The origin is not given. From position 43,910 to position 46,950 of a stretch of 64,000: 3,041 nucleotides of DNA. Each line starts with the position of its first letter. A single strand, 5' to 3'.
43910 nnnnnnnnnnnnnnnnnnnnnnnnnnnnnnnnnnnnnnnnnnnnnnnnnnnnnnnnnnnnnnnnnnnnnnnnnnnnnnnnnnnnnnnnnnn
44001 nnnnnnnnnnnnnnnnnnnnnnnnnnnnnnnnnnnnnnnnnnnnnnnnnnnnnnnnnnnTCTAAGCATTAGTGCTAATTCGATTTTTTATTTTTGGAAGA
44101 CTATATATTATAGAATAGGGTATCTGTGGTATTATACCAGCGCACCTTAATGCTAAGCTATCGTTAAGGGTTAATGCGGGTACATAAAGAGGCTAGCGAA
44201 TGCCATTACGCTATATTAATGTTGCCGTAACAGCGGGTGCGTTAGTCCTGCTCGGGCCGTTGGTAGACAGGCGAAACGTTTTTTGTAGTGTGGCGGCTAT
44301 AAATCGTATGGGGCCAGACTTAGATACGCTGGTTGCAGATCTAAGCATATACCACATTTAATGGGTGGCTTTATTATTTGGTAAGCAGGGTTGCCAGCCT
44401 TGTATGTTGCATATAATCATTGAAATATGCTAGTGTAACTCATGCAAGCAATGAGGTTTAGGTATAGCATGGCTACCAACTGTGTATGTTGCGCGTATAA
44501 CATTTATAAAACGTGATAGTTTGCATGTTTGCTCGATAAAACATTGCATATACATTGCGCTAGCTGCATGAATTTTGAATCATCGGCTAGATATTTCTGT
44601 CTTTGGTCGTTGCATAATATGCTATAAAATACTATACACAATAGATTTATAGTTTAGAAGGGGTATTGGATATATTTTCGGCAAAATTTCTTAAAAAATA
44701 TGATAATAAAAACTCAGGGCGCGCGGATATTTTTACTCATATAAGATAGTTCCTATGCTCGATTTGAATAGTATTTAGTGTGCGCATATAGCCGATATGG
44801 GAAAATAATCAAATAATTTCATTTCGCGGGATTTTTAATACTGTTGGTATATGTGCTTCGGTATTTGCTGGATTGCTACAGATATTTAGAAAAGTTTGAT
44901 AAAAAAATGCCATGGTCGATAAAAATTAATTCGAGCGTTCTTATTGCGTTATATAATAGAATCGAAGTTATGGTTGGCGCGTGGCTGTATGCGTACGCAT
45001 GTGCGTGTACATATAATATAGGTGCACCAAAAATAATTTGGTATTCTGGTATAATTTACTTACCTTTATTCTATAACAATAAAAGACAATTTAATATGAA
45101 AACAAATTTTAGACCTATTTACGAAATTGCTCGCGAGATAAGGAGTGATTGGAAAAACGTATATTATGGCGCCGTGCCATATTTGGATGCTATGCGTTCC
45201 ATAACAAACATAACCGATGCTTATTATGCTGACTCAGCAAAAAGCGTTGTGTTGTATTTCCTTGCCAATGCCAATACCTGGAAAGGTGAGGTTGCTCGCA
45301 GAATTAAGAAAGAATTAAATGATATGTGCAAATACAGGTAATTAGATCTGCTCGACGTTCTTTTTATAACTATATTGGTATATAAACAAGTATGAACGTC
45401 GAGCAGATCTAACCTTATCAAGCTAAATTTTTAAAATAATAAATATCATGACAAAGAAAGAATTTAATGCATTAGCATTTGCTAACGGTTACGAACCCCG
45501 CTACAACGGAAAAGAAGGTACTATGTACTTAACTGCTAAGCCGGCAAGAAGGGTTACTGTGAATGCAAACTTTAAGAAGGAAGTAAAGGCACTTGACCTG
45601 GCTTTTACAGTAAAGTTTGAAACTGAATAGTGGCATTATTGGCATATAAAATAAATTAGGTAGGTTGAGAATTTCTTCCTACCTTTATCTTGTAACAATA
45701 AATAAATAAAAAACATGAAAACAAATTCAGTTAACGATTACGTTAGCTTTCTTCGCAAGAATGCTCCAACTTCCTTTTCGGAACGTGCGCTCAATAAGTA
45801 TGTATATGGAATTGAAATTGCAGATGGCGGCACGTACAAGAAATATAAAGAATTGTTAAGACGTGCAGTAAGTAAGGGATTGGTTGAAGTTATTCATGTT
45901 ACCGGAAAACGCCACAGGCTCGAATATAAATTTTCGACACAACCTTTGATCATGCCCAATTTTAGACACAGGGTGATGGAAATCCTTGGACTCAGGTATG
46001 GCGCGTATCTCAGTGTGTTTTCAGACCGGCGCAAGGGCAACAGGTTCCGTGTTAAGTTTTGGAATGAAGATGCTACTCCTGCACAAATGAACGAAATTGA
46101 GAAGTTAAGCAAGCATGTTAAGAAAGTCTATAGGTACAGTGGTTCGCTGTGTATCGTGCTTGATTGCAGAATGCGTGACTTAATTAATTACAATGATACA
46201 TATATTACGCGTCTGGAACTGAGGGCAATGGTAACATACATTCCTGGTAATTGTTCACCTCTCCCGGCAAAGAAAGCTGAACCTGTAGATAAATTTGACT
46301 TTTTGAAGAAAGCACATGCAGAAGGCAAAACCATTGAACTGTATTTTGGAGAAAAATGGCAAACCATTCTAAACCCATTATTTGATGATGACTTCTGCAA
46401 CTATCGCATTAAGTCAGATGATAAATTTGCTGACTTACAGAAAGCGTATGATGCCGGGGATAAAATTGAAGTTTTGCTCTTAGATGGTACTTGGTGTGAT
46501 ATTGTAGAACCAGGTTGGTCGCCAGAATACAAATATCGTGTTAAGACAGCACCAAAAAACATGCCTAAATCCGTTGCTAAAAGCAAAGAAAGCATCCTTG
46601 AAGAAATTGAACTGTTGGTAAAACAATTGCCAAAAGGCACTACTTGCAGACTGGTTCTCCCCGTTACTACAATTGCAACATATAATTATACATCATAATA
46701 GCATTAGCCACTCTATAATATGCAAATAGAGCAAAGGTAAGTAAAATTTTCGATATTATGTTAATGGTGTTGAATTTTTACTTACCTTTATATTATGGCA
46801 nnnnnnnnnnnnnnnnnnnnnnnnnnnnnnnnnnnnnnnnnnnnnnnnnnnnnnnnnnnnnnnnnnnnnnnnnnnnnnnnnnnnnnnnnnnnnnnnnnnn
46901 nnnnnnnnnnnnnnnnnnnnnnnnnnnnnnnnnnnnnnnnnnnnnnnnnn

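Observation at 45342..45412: Recurring 21-nt motif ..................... (3 copies plus an inverted copy forming a 19-bp perfect hairpin)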

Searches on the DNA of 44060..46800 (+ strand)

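Call 7: search_dna_similar(query=window:44800-46800:+, collection=phages, mode=near, max_rows=25)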
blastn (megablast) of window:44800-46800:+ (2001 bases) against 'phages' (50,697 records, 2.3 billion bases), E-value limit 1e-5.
No match.

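Call 29: search_dna_similar(query=window:44060-45100:+, collection=phages, mode=distant, max_rows=20, max_evalue=0.001)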
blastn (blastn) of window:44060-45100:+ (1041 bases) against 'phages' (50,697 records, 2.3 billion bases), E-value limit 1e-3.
No match.

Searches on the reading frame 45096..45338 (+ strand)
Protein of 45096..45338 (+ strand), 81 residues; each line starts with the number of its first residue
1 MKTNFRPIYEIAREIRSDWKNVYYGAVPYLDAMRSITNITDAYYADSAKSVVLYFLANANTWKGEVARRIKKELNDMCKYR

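Call 35: find_related_loci(query=window:45096-45338:+, collection=viral_contigs, flank=5000)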
Query window:45096-45338:+ (81 aa) in viral_contigs; peptide patterns used: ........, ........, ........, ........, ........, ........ (x = any residue, [..] = any of these).
13 stretches matched a pattern; 8 encode a relative of the query (tblastn E <= 1e-3); 8 distinct loci.
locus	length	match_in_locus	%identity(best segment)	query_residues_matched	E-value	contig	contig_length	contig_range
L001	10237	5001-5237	59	6-79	3e-30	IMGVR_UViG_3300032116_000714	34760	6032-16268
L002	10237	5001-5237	59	6-79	3e-30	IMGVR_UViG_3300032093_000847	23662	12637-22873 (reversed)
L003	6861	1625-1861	59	6-79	3e-30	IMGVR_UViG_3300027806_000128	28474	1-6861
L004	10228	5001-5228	64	6-81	5e-30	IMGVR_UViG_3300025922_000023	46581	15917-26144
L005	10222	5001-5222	59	6-79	6e-28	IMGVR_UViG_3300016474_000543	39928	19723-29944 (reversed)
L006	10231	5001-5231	60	3-79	8e-28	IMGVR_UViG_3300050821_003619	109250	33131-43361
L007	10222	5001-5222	61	4-77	3e-26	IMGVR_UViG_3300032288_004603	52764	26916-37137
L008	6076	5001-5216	60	6-77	5e-26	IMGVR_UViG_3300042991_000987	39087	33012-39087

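Call 36: find_homologous_proteins(query=window:45096-45338:+)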
Query window:45096-45338:+ (81 aa): 1648 proteins with E <= 0.001 among 1648 candidates; the best 120 are listed.
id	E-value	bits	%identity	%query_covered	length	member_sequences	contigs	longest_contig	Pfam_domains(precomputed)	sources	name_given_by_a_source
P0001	9.4e-48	177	100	100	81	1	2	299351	-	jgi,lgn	-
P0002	4.3e-31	124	76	91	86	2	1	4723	-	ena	-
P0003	4.7e-31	124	76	91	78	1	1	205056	-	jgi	jgi:hypothetical protein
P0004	5.7e-31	124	78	91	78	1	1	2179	-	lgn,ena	-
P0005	8.8e-31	123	77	91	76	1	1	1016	-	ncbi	-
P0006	8.9e-31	123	76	93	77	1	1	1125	-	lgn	-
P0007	1.0e-30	123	77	91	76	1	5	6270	-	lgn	-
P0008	1.2e-30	123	73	96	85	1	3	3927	-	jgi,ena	-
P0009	1.4e-30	123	73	95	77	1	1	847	-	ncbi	-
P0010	1.7e-30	122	78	91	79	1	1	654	-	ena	-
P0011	3.4e-30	121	71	94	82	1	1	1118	-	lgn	-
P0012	4.0e-30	121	73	95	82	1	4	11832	-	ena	-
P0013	6.2e-30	120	71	98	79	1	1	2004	-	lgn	-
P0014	7.8e-30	120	72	96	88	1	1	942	-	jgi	jgi:hypothetical protein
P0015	7.9e-30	120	72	98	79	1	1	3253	-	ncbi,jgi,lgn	jgi:hypothetical protein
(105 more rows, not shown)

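Call 37: find_encoding_contigs(protein=P0001, flank=10000, max_places=4)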
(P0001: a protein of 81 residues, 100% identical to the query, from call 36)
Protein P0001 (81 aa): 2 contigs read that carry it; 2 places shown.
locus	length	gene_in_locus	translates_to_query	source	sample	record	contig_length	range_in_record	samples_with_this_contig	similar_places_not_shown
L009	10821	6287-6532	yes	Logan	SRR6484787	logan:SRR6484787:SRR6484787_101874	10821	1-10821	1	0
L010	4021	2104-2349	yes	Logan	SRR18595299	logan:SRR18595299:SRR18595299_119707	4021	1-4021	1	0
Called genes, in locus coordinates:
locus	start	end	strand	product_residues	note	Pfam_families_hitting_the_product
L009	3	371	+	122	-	?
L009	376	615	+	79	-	-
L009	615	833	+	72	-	-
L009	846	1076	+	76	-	-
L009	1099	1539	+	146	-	-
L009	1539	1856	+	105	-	-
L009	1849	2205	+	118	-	-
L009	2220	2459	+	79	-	-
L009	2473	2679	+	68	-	-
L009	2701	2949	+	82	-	-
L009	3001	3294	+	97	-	PF01541:GIY-YIG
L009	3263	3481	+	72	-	-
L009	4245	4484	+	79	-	-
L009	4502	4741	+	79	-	-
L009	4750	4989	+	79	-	-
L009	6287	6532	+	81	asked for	-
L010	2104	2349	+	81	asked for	-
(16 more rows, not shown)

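Call 38: find_encoding_contigs(protein=P0003, flank=10000, max_places=3)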
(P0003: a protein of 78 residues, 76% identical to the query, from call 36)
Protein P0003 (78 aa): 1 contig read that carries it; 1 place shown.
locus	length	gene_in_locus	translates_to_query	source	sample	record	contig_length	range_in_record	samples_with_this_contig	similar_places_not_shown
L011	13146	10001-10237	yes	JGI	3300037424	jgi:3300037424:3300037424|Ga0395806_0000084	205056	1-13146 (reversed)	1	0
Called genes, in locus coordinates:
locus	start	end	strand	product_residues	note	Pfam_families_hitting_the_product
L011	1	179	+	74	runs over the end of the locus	-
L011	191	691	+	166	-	-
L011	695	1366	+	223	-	-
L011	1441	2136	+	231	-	PF03237:Terminase_6N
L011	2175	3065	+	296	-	PF07460:NUMOD3 (weak)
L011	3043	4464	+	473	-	-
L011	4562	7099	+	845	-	PF22671:Gp18_domIII_N (weak), PF04984:Phage_sheath_1, PF17482:Phage_sheath_1C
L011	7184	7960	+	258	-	-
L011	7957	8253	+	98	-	PF05488:PAAR_motif (weak)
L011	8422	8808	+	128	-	-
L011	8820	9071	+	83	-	-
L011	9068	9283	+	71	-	-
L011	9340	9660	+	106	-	-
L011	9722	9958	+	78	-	-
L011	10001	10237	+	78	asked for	-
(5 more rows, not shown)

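Call 88: predict_structure(alignment_id=A2)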
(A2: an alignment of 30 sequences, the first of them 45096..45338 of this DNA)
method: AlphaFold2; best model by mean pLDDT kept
length: 81 residues; sequences in the alignment: 30
mean_pLDDT: 93.5   pTM: 0.83
mean pLDDT of the five models: 93.5, 93.1, 93.0, 92.2, 91.1
residues with pLDDT >= 90: 75; 70-90: 2; 50-70: 3; < 50: 1
segments of 3 or more residues with pLDDT < 50: none
pLDDT, mean of each block of 10 residues (from residue 1): 82 96 95 96 94 97 97 94 62
secondary structure, 60 per line:
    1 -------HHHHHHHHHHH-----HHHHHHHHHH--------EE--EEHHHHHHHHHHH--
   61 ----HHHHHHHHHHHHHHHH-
elements in order: H8-18 H24-33 H48-58 H65-80

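Call 90: fold_search(model_id=the predicted structure, library=pdb)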
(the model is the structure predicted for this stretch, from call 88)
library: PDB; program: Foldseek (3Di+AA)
matches with E <= 10: 32; with E <= 0.001: 0
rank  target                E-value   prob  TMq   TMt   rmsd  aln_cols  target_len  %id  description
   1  7s7j_A                3.2e+00  0.05  0.25  0.25   9.3        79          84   11  Structure of Human SPASTIN-IST1 complex. (released 2022-09-28)
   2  5j5v_B                3.4e+00  0.08  0.35  0.31  12.9        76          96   10  CdiA-CT from uropathogenic Escherichia coli in complex with cognate immunity protein and CysK (released 2016-07-27)
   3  5ohk_A                4.6e+00  0.03  0.26  0.12   9.4        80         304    9  Crystal structure of USP30 in covalent complex with ubiquitin propargylamide (high resolution) (released 2017-09-20)
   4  4nso_A                4.9e+00  0.03  0.29  0.15  10.9       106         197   15  Crystal structure of the effector-immunity protein complex (released 2014-04-16)
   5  5j43_B                5.6e+00  0.07  0.38  0.31  12.0        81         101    9  CdiA-CT from uropathogenic Escherichia coli in complex with CysK (released 2016-07-27)
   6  1fyh_D                5.6e+00  0.03  0.28  0.12  12.9        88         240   10  1:1 COMPLEX BETWEEN AN INTERFERON GAMMA SINGLE-CHAIN VARIANT AND ITS RECEPTOR (released 2000-10-11)
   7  2do9_MODEL_1_A        5.9e+00  0.06  0.35  0.26   8.0        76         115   12  Solution structure of the Pyrin/PAAD-DAPIN domain in mouse NALP10 (NACHT, leucine rich repeat and PYD containi (released 2006-10-28)
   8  6mus_B                5.9e+00  0.03  0.28  0.19   7.4        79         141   14  Cryo-EM structure of larger Csm-crRNA-target RNA ternary complex in type III-A CRISPR-Cas system (released 2018-12-12)
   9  3kav_A                6.3e+00  0.08  0.46  0.39   5.4        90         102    9  Crystal Structure of THE MUTANT (L80M) PA2107 PROTEIN from Pseudomonas aeruginosa, Northeast Structural Genomics Conso (released 2009-10-27)
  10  7b9a_B                6.3e+00  0.04  0.31  0.05  12.7        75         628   13  CooS-V with Xe-soaked (released 2022-01-12)
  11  7kws_B                6.3e+00  0.02  0.25  0.07  12.1        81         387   12  Cj1441 with NAD+ and UDP-glucose (released 2021-01-13)
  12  6cin_D                6.7e+00  0.08  0.41  0.05   4.9        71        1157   14  Crystal structure of pyruvate:ferredoxin oxidoreductase from Moorella thermoacetica (released 2018-03-28)
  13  7r5k_R0               6.7e+00  0.06  0.34  0.03   6.8        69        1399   16  Human nuclear pore complex (constricted) (released 2022-06-22)
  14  9bj5_D                6.7e+00  0.04  0.35  0.21  11.7        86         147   10  Crystal structure of the HEPN family member AbiV (P212121 space group) (released 2025-08-13)
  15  5ohn_A                6.7e+00  0.02  0.27  0.12   9.0        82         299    8  Crystal structure of USP30 in covalent complex with ubiquitin propargylamide (low resolution) (released 2017-09-20)
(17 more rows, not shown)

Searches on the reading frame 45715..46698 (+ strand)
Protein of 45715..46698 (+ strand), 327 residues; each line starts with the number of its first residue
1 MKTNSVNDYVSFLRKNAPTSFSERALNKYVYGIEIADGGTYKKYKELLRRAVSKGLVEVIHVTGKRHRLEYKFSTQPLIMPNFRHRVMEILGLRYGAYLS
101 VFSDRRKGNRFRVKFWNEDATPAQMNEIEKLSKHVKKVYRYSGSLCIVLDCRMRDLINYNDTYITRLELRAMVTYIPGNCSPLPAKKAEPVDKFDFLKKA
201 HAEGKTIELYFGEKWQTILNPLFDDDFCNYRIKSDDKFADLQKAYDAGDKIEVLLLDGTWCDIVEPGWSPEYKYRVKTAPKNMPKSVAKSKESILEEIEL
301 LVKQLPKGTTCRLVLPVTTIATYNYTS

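Call 11: search_protein_families(library=pfam, proteins=[window:45715-46698:+], max_evalue=0.01)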
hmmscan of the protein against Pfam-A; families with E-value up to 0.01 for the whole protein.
window:45715-46698:+ (327 aa): 0 families

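Call 12: search_protein_families(library=phrogs, proteins=[window:45715-46698:+], max_evalue=0.001)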
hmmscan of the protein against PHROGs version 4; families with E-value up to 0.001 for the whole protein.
window:45715-46698:+ (327 aa): 0 families

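Call 33: find_related_loci(query=window:45715-46698:+, collection=viral_contigs, flank=5000)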
Query window:45715-46698:+ (327 aa) in viral_contigs; peptide patterns used: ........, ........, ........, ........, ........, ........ (x = any residue, [..] = any of these).
13 stretches matched a pattern, but none encodes a relative of the query by tblastn (E <= 1e-3).

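Call 48: find_homologous_proteins(query=window:45715-46695:+)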
Query window:45715-46695:+ (327 aa): 1 proteins with E <= 0.001 among 5473 candidates.
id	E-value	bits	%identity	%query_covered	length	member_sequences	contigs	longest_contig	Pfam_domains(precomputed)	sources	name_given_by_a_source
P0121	2.8e-221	751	100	100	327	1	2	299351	-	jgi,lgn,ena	jgi:hypothetical protein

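Call 62: find_encoding_contigs(protein=P0121, flank=10000, max_places=10)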
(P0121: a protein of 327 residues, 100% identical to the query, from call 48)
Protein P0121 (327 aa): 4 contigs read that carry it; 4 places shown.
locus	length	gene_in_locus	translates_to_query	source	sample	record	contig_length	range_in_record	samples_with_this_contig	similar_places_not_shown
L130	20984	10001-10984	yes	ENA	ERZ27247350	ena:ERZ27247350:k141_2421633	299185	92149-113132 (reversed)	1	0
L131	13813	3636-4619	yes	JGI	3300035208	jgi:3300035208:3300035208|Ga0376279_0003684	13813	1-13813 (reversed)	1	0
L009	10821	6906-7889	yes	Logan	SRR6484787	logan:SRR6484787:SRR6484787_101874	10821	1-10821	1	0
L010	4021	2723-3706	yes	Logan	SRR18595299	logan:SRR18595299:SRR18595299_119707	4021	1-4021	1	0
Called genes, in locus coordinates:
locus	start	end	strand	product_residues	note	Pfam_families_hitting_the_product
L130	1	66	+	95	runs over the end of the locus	-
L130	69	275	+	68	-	-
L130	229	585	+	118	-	-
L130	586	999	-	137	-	-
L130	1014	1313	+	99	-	-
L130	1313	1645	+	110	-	-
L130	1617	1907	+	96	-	-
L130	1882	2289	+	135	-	-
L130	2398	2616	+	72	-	-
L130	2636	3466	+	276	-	PF00805:Pentapeptide, PF00805:Pentapeptide, PF13576:Pentapeptide_3 (weak), PF13599:Pentapeptide_4, PF00805:Pentapeptide, PF13599:Pentapeptide_4, PF00805:Pentapeptide, PF19062:DUF5758, +1 more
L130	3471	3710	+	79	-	-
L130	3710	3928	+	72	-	-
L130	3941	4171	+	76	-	-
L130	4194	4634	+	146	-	-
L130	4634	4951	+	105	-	-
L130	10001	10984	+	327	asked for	-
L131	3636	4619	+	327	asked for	-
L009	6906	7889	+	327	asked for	-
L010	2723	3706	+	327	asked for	-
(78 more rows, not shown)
